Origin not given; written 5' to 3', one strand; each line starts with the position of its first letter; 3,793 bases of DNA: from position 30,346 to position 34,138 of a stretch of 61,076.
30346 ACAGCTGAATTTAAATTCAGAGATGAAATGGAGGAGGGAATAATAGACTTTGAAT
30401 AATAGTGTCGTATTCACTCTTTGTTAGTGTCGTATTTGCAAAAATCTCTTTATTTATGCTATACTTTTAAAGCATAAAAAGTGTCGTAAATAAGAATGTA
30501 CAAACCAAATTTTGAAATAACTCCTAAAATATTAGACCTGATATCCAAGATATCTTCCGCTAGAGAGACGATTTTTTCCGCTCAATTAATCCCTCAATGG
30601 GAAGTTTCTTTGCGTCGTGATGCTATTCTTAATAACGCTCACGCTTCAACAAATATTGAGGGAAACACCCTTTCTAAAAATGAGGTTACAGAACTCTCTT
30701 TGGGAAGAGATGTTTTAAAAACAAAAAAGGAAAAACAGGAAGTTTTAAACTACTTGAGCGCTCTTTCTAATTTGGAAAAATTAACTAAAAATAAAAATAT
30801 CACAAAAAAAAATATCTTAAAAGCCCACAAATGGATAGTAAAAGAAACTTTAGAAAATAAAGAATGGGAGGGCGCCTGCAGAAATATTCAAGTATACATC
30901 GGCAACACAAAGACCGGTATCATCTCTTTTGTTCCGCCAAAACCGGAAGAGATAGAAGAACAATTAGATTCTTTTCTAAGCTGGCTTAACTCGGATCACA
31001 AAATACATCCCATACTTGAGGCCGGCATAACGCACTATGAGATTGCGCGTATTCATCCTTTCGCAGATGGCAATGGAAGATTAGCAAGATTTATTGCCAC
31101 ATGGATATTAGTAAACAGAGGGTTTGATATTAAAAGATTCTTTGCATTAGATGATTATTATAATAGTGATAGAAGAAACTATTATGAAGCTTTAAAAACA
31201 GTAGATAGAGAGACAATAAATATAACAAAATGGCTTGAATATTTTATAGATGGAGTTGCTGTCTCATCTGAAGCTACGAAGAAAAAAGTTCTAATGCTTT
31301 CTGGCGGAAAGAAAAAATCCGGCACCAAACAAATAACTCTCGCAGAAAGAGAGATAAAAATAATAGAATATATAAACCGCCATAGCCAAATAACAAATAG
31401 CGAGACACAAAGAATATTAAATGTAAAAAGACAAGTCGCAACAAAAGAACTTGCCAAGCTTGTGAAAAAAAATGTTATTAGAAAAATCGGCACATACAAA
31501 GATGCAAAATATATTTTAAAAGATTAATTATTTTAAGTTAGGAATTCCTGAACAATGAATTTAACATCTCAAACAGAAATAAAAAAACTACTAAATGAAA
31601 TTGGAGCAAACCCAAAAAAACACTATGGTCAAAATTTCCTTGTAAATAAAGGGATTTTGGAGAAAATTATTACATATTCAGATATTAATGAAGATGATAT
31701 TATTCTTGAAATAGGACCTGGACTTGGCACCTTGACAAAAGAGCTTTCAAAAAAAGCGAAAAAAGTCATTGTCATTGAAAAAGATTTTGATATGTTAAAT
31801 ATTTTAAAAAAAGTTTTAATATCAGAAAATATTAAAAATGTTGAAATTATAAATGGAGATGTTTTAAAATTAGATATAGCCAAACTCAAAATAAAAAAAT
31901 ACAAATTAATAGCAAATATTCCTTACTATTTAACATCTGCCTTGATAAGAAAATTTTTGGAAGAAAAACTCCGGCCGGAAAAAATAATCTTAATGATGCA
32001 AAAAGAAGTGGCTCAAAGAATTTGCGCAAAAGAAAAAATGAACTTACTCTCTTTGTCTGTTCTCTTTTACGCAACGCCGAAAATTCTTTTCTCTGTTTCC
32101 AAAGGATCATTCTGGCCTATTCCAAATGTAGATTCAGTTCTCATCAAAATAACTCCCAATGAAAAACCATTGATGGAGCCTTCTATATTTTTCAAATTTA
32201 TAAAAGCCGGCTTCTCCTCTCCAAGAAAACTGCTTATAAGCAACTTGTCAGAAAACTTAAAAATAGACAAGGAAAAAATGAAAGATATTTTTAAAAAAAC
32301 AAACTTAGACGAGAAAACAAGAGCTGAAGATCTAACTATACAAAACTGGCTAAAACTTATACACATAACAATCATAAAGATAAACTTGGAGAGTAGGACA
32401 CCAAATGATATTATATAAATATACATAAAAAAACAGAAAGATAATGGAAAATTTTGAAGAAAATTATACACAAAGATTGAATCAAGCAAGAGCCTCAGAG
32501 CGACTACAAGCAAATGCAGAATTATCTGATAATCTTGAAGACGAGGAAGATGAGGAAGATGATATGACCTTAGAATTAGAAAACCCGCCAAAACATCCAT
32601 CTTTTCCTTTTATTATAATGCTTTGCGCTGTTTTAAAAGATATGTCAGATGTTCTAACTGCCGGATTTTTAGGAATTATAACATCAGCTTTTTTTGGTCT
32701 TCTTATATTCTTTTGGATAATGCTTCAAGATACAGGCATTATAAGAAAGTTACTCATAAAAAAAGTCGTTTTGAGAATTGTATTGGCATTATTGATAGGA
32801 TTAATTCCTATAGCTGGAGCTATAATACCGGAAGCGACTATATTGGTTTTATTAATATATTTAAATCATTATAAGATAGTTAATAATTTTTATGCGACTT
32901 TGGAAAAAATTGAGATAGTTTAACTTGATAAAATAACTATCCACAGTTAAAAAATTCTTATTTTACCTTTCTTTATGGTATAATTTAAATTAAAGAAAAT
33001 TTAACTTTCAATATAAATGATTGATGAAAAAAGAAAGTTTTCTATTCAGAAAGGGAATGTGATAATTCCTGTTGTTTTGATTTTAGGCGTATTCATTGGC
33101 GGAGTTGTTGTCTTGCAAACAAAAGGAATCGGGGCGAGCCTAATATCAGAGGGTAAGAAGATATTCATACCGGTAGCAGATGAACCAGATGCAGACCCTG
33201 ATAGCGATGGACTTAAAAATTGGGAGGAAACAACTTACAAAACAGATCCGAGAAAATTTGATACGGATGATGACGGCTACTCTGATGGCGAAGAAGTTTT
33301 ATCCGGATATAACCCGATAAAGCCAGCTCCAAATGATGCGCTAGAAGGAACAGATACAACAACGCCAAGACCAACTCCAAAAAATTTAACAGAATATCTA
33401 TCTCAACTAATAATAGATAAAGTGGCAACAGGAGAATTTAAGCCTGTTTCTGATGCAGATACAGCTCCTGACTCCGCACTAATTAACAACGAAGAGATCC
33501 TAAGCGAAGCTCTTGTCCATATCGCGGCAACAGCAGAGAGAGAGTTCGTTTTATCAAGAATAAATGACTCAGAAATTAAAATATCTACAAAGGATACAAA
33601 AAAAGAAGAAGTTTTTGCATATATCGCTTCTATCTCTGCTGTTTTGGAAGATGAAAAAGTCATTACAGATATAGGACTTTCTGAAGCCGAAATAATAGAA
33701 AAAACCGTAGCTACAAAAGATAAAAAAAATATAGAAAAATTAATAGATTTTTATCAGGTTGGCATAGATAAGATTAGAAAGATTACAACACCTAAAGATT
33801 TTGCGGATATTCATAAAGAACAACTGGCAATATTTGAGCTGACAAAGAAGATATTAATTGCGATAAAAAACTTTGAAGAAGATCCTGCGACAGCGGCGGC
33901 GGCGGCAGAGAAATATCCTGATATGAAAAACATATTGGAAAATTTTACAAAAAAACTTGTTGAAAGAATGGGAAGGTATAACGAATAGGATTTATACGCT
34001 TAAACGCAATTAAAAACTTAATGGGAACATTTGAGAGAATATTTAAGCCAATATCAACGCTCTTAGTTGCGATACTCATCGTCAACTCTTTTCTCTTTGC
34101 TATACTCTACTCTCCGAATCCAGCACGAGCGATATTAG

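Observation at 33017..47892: Minimal monoderm-type T4SS-like operon with no coupling protein, relaxase or VirB11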

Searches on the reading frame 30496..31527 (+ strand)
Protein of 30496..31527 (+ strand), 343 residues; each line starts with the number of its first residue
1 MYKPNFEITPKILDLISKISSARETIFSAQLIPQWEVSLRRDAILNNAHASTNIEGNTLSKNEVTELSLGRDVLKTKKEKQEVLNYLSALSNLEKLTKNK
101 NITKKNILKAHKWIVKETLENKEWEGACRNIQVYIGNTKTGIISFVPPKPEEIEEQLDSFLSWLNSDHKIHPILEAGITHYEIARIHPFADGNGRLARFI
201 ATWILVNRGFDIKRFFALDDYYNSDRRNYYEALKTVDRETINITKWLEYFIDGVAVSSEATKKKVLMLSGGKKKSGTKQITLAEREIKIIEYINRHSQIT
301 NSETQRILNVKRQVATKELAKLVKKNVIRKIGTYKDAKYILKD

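Call 8: search_protein_families(library=pfam, proteins=[window:30496-31527:+], max_evalue=0.01)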
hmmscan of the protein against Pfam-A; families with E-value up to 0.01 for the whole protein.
window:30496-31527:+ (343 aa): 3 families
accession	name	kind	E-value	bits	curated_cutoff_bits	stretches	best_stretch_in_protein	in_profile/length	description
PF02661.23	Fic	-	2.1e-21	77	24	1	102-205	2-93/93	Fic/DOC family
PF13784.11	Fic_N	-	0.00014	22.2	26.7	1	39-91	27-78/82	Fic/DOC family N-terminal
PF13412.12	HTH_24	-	0.0016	18.4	21.9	1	284-329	3-48/48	Winged helix-turn-helix DNA-binding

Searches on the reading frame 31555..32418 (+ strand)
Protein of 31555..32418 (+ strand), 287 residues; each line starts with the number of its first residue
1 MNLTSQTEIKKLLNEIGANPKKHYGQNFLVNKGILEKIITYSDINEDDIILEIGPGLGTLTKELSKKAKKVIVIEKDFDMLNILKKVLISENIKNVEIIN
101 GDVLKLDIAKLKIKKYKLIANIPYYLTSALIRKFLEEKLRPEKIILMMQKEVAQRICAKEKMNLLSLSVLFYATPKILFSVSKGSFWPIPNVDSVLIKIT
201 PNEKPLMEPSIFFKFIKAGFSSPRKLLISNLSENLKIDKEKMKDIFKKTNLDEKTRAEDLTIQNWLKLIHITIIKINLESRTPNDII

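Call 8: search_protein_families(library=pfam, proteins=[window:31555-32418:+], max_evalue=0.01)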
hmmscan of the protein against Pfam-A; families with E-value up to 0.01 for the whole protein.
window:31555-32418:+ (287 aa): 6 families
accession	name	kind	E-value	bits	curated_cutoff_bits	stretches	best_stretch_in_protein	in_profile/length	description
PF00398.26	RrnaAD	-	1.8e-52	178.5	24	1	19-270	3-259/263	Ribosomal RNA adenine dimethylase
PF13649.12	Methyltransf_25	-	4.8e-06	27.6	27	1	50-112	1-64/97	Methyltransferase domain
PF01861.22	BpsA_C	-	0.00013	21.8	27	1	20-127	16-124/243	Branched-chain polyamine synthase A C-terminal domain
PF13847.12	Methyltransf_31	-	0.00014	22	27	1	45-163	2-129/145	Methyltransferase domain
PF02390.23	Methyltransf_4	-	0.0013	18.7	24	1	49-105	4-62/173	Putative methyltransferase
PF08241.18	Methyltransf_11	-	0.0051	17.9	21.2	1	51-108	1-56/95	Methyltransferase domain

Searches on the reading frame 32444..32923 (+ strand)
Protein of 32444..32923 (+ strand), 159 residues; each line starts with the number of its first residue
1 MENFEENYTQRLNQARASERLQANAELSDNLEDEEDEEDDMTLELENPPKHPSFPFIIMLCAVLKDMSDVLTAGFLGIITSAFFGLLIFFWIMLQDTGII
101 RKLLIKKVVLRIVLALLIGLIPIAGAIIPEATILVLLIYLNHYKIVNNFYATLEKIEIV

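Call 8: search_protein_families(library=pfam, proteins=[window:32444-32923:+], max_evalue=0.01)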
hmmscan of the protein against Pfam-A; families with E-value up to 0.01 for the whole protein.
window:32444-32923:+ (159 aa): 1 family
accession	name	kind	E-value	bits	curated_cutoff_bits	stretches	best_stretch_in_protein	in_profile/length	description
PF13430.11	DUF4112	-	0.0059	17.2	23.3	1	76-128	37-87/105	Domain of unknown function (DUF4112)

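Call 35: search_protein_families(library=ncbifam, proteins=[window:32444-32923:+], max_evalue=1)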
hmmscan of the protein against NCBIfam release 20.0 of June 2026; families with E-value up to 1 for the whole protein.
window:32444-32923:+ (159 aa): 0 families

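Call 63: search_solved_structures(query=A4, max_evalue=1)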
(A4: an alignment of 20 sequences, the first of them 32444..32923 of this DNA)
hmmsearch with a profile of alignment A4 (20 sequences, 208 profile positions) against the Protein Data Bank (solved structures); distinct sequences matched with E-value up to 1: 0.

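Call 64: search_protein_families(library=pfam, alignment_id=A4, max_evalue=0.01)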
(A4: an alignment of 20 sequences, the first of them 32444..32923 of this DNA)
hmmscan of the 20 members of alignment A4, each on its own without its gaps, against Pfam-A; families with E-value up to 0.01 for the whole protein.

A. member 1, window:32444-32923:+ (159 aa): 1 family
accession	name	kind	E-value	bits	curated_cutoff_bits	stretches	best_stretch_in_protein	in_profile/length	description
PF13430.11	DUF4112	-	0.0059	17.2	23.3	1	76-128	37-87/105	Domain of unknown function (DUF4112)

B. families by the number of members that match (of 20 scanned): 5 families
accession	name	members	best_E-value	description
PF05262.16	Borrelia_P83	1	6.1e-05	Borrelia P83/100 protein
PF07895.16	DUF1673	1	0.0003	Protein of unknown function (DUF1673)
PF01545.26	Cation_efflux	1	0.0016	Cation efflux family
PF07787.17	TMEM43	1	0.0021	Transmembrane protein 43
PF13430.11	DUF4112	1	0.0059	Domain of unknown function (DUF4112)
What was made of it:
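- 32444..32923 (+): U159: small polytopic membrane protein with an acidic N-terminus. It belongs to a T4SS-associated family that normally sits directly downstream of virB4. Here it has been relocated upstream, 25 nt after ksgA. No Pfam, NCBIfam or PDB match (calls 35, 63, 64).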

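Call 82: search_protein_representatives(protein=window:32444-32923:+)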
Query: 159 residues. Proteins with E-value up to 0.001 (for the whole library): 232; up to 1e-10: 53; up to 1e-30: 1. The best 150 are listed.
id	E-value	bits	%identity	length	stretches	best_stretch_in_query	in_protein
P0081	4.2e-96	335.0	100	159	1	1-159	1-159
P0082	6.4e-22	94.3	47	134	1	39-156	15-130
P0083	3.9e-20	88.5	46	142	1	13-146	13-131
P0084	1.7e-18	83.2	42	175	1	3-156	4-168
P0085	5.7e-18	81.5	37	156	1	7-157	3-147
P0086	9.1e-17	77.5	34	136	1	31-151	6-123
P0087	2.1e-16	76.3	39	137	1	42-157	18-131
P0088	7.4e-16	74.6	42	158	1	34-156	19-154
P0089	2.7e-15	72.8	36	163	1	16-155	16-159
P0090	2.7e-15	72.8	37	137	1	45-158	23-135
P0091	1.4e-14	70.4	36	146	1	24-157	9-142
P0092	1.6e-14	70.3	37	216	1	14-151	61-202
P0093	2.7e-14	69.5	41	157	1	38-157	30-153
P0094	3.8e-14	69.0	38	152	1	20-155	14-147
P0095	3.9e-14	69.0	38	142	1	38-147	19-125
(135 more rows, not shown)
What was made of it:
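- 32444..32923 (+): 232 representatives at E<=1e-3 in the 1.84-billion-protein library (call 82).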

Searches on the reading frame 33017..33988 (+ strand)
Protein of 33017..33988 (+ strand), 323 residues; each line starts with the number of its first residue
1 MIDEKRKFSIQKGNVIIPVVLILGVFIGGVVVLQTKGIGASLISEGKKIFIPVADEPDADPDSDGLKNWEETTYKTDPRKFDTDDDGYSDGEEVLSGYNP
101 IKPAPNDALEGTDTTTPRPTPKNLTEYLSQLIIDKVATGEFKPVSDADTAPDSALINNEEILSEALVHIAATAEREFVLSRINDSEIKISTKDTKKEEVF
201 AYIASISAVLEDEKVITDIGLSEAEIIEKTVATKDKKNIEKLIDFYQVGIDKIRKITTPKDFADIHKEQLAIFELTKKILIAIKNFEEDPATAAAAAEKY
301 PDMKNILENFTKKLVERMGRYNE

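Call 6: search_protein_families(library=pfam, proteins=[window:33017-33988:+], max_evalue=0.1)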
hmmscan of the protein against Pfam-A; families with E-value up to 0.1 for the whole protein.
window:33017-33988:+ (323 aa): 3 families
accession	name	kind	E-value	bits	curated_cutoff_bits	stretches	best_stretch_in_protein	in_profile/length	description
PF18884.5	TSP3_bac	-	9.8e-08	32.1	25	1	82-103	1-22/22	Bacterial TSP3 repeat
PF03495.19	Binary_toxB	-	0.00026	21.6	25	1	70-96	36-62/78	Clostridial binary toxin B/anthrax toxin PA Ca-binding domain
PF17947.6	4HB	-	0.076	13.5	26.1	0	190-217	19-46/78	Four helical bundle domain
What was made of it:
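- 33017..33988 (+): O1: N-terminal membrane anchor, then a Ca-binding TSP3 repeat, then an uncharacterised extracellular region. TSP3_bac 9.8e-8, above the cut-off (call 6).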

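Call 35: search_protein_families(library=ncbifam, proteins=[window:33017-33988:+], max_evalue=1)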
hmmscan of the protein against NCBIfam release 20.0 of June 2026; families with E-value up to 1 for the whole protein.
window:33017-33988:+ (323 aa): 2 families
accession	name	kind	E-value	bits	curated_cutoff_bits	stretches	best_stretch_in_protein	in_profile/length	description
NF033765.2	gliding_CglD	equivalog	0.0013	16.6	400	1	60-104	185-229/1124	adventurous gliding motility lipoprotein CglD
NF047639.1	throspo3_MtsD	equivalog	0.041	12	800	1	59-104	459-504/651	cell-cell cohesion protein MtsD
